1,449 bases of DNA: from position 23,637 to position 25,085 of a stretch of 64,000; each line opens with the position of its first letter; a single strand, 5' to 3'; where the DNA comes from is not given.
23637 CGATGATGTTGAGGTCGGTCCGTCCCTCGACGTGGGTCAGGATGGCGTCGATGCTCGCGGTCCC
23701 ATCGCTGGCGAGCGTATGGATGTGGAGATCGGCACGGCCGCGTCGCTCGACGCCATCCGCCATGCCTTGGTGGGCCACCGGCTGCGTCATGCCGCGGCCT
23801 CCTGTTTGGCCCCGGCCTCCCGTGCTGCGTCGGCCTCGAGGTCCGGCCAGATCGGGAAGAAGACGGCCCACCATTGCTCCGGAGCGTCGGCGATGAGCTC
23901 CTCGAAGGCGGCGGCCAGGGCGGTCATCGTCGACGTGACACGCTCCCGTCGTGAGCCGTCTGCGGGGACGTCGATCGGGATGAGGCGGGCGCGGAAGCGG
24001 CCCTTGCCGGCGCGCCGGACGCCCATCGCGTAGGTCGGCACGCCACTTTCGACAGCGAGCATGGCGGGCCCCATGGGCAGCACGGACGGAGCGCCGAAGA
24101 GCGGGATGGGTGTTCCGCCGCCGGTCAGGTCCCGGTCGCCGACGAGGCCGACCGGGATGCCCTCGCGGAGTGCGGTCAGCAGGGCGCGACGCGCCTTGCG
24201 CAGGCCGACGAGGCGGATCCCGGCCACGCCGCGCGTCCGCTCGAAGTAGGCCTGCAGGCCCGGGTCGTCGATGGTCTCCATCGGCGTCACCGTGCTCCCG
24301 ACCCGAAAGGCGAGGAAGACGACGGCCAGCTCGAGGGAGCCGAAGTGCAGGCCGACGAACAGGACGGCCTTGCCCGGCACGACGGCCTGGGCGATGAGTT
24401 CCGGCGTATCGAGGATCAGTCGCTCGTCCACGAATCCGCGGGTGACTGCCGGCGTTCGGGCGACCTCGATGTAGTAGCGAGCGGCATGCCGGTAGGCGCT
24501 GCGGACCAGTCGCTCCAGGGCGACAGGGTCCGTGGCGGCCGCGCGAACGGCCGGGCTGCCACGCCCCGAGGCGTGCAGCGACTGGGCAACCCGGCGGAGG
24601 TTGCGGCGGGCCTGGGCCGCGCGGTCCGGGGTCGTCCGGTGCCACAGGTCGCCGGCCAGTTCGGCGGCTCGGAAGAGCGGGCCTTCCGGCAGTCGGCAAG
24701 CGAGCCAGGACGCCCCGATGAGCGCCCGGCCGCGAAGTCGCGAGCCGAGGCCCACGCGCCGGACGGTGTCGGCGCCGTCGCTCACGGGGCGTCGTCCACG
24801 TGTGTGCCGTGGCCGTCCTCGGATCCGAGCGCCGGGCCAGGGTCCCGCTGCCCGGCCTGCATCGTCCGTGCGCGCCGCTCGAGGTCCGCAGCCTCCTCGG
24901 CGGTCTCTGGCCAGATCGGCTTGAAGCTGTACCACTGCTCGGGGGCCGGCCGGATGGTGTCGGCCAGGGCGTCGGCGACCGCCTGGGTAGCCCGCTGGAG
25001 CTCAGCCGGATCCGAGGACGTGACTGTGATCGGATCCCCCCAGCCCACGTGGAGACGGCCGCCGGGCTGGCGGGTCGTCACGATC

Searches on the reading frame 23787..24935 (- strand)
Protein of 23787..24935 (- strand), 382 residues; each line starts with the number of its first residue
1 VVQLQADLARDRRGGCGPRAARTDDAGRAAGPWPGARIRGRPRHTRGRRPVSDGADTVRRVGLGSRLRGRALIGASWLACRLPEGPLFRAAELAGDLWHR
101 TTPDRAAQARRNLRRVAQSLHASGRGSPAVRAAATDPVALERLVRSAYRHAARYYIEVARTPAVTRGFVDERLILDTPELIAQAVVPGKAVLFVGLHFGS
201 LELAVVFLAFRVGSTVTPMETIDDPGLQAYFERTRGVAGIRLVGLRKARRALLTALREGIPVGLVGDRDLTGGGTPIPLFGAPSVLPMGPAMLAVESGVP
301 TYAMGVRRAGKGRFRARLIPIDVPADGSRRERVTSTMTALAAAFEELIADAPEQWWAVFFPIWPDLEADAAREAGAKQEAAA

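Call 10: search_protein_families(library=pfam, proteins=[window:23787-24935:-], max_evalue=0.001)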
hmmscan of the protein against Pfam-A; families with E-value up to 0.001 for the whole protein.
window:23787-24935:- (382 aa): 1 family
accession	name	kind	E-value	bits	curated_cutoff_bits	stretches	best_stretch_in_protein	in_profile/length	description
PF03279.18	Lip_A_acyltrans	-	2.4e-25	89.8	22.3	1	78-356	25-287/295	Bacterial lipid A biosynthesis acyltransferase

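Call 48: search_protein_families(library=ncbifam, proteins=[window:23787-24935:-], max_evalue=0.01)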
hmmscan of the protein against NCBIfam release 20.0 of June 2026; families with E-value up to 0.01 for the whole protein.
window:23787-24935:- (382 aa): 9 families
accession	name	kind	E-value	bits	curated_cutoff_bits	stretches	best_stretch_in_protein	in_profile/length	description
NF005919.0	PRK07920.1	equivalog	7.4e-35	120.5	209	1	75-373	17-303/311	phosphatidylinositol mannoside acyltransferase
NF006487.0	PRK08905.1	equivalog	4.9e-12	45.5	281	1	137-355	49-266/290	lysophospholipid acyltransferase family protein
NF006270.0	PRK08419.1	equivalog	4.3e-11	42.7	248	1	141-356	65-282/298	lipid A biosynthesis lauroyl acyltransferase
NF004569.0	PRK05906.1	equivalog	3.1e-09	36.2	439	1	241-356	191-306/454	lipid A biosynthesis lauroyl acyltransferase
NF005399.0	PRK06946.1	subfamily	4.5e-09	35.9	343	1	139-285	62-208/294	lipid A biosynthesis lauroyl acyltransferase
NF005120.0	PRK06553.1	equivalog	1.4e-06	27.9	273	1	187-356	130-300/308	lipid A biosynthesis lauroyl acyltransferase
NF006438.0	PRK08734.1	equivalog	3.6e-06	26.2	363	1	141-288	64-213/305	lauroyl acyltransferase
TIGR02207.1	lipid_A_htrB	subfamily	2.3e-05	23.9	297.8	1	171-355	102-284/303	LpxL/LpxP family Kdo(2)-lipid IV(A) lauroyl/palmitoleoyl acyltransferase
NF004191.0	PRK05646.1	equivalog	0.00045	19.5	491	1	73-284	22-219/310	lipid A biosynthesis lauroyl acyltransferase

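Call 68: search_solved_structures(query=window:23787-24935:-, max_evalue=0.001)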
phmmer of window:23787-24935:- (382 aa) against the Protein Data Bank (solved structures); distinct sequences matched with E-value up to 0.001: 3.
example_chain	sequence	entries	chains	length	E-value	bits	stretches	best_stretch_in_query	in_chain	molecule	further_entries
5f2t_A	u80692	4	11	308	9.7e-17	64.4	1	141-367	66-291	Phosphatidylinositol mannoside acyltransferase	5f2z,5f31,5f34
7ojt_A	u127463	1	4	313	1.5e-16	63.7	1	140-367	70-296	Phosphatidylinositol mannoside acyltransferase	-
5oce_A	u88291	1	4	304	2.1e-16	63.3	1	140-364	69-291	Phosphatidylinositol mannoside acyltransferase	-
